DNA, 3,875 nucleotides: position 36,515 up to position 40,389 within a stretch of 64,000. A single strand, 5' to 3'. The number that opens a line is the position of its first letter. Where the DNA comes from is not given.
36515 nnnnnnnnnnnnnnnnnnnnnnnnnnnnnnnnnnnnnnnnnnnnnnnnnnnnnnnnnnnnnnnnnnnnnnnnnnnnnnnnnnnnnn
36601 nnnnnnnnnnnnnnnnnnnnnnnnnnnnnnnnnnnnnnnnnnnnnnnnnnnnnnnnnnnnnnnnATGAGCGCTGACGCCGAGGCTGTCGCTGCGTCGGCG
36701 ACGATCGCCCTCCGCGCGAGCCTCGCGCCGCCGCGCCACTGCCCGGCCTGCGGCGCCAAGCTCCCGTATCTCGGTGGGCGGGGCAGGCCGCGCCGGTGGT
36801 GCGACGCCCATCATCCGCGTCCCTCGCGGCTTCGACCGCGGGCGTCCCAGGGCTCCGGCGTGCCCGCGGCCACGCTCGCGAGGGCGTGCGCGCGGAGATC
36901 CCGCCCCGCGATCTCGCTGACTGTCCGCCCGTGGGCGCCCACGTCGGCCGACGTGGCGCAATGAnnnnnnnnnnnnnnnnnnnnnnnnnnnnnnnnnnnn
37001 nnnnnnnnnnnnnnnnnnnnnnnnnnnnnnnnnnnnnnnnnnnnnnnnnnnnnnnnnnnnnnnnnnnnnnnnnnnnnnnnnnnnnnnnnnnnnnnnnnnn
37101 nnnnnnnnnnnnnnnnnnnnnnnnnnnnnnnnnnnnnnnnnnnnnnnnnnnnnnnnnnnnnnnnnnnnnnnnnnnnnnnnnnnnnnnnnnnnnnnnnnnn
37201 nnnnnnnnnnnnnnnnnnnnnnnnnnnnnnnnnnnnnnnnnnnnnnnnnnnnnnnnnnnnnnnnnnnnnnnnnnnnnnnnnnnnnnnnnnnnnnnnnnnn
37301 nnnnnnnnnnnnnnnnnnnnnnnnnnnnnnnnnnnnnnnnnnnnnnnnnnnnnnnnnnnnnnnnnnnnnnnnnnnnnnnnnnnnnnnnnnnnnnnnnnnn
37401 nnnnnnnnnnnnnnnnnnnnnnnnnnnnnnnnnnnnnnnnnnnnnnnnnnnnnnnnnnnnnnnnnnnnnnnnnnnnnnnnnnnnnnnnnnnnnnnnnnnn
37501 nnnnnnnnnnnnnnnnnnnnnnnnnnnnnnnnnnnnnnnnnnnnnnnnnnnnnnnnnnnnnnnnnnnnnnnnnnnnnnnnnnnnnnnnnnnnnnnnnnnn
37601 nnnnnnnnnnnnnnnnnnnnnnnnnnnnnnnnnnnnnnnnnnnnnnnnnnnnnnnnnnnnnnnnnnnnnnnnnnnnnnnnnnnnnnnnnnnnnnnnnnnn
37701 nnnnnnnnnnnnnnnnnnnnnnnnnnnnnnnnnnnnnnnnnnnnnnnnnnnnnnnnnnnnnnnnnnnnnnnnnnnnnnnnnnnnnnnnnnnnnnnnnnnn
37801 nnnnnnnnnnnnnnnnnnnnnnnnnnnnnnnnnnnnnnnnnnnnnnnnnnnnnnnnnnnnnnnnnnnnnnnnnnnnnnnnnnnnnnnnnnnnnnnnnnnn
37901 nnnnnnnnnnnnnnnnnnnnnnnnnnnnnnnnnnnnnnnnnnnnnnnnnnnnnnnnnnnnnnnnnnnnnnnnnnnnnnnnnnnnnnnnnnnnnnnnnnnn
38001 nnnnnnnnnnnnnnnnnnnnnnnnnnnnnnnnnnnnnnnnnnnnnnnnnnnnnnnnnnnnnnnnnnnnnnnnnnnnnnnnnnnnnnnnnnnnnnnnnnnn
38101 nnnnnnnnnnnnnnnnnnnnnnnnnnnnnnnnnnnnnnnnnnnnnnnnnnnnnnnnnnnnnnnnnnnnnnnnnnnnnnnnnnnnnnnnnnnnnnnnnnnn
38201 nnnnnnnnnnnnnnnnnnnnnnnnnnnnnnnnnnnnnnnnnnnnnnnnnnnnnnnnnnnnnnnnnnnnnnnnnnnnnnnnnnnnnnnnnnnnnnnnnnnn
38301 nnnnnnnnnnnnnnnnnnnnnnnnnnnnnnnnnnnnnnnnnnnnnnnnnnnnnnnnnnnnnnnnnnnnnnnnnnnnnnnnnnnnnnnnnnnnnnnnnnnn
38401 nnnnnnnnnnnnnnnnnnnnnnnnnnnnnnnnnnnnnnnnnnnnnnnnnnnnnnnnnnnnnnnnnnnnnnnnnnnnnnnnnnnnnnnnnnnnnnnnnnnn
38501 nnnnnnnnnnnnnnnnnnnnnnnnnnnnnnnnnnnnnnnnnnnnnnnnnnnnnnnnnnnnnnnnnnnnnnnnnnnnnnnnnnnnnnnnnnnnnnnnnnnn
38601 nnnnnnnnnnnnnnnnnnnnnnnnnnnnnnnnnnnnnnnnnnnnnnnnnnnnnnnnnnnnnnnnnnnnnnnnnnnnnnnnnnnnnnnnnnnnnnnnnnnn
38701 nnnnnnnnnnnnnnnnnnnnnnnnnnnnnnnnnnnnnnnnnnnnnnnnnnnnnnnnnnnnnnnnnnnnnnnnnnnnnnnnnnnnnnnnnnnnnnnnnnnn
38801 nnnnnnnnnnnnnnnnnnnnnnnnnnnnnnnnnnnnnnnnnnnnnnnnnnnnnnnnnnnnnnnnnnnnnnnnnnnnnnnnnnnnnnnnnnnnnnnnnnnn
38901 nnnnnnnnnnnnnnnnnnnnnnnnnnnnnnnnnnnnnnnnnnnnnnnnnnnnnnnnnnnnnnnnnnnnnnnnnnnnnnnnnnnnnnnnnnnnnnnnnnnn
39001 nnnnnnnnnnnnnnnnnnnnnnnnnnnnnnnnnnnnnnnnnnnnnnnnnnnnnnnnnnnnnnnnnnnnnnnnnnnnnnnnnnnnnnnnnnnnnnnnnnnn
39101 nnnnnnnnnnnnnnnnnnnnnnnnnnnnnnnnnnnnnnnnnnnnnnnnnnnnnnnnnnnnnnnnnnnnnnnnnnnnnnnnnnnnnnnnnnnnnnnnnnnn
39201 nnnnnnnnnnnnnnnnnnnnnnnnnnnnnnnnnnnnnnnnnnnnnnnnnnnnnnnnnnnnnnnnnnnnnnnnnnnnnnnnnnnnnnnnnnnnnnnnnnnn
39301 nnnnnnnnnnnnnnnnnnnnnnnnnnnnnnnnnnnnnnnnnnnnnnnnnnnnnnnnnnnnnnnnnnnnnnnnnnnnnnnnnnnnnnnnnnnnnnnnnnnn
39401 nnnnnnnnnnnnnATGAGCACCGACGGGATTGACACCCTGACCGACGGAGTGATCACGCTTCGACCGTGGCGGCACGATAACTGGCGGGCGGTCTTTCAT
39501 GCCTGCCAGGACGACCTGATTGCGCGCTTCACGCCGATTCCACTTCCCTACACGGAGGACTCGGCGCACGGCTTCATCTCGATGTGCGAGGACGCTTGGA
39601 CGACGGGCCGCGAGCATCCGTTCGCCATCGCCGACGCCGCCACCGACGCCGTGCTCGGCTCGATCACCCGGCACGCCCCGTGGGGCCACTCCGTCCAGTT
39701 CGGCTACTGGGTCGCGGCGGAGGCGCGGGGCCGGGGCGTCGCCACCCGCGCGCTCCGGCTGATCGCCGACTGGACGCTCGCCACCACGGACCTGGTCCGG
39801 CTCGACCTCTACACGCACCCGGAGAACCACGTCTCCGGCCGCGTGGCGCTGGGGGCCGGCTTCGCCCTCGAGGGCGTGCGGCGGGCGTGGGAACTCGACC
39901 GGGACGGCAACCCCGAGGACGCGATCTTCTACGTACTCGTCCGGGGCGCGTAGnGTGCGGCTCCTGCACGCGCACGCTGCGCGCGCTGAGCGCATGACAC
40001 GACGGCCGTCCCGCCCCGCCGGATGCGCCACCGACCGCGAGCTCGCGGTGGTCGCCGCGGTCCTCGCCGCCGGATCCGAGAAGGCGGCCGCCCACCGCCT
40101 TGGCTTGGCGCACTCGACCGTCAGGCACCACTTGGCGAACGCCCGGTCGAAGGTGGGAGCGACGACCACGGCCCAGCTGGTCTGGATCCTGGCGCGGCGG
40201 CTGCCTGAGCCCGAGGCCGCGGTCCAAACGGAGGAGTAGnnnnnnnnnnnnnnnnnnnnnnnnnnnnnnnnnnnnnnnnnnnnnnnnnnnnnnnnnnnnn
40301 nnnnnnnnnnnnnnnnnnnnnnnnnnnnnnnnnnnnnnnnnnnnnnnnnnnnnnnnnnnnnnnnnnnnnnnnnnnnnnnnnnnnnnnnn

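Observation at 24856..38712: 2.55-kb HNH / Zn-ribbon ORF / Fic / att / LuxR segment duplicated 11.29 kb apart, with a 1,574-bp perfectly identical core inside diverged arms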

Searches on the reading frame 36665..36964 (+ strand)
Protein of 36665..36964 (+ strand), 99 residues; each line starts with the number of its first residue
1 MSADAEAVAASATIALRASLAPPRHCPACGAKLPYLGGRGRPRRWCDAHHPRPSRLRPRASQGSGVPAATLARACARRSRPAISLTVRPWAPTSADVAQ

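Call 28: search_protein_families(library=phrogs, proteins=[window:36665-36964:+], max_evalue=0.01)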
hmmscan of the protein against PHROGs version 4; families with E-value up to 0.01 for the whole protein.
window:36665-36964:+ (99 aa): 0 families

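Call 52: search_protein_families(library=ncbifam, proteins=[window:36665-36964:+], max_evalue=1)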
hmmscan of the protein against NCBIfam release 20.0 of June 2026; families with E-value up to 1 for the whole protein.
window:36665-36964:+ (99 aa): 1 family
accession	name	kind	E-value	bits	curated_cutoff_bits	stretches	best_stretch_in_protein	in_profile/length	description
NF052237.1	biotin_BsaP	equivalog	0.0045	17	39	1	11-33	14-36/53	biotin synthase auxiliary protein BsaP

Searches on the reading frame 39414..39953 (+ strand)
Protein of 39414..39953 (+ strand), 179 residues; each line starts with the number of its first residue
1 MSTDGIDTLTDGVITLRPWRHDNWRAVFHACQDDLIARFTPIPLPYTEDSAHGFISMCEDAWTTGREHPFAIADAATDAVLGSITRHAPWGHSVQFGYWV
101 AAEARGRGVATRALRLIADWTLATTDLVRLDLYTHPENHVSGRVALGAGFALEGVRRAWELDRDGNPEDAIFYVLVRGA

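Call 15: search_protein_families(library=pfam, proteins=[window:39414-39953:+], max_evalue=0.01)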
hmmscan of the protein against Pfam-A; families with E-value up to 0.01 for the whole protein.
window:39414-39953:+ (179 aa): 2 families
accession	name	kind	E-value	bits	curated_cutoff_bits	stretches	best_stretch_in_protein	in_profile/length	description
PF13302.13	Acetyltransf_3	-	9e-22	78.7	25.4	1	14-150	2-137/138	Acetyltransferase (GNAT) domain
PF00583.31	Acetyltransf_1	-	7.2e-07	29.9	20.7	1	60-145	27-111/116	Acetyltransferase (GNAT) family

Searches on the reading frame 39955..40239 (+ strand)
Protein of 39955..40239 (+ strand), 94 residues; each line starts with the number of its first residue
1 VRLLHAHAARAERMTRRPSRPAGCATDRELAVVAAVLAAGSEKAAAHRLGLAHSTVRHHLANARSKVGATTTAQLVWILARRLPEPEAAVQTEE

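Call 15: search_protein_families(library=pfam, proteins=[window:39955-40239:+], max_evalue=0.01)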
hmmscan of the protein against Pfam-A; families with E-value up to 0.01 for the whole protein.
window:39955-40239:+ (94 aa): 2 families
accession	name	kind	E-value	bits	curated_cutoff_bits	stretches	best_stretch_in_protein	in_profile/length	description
PF00196.25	GerE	-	2.4e-06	27.5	23.5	1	26-76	4-54/57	Bacterial regulatory proteins, luxR family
PF00126.33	HTH_1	-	6.8e-05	23.2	26.6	1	28-69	2-43/60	Bacterial regulatory helix-turn-helix protein, lysR family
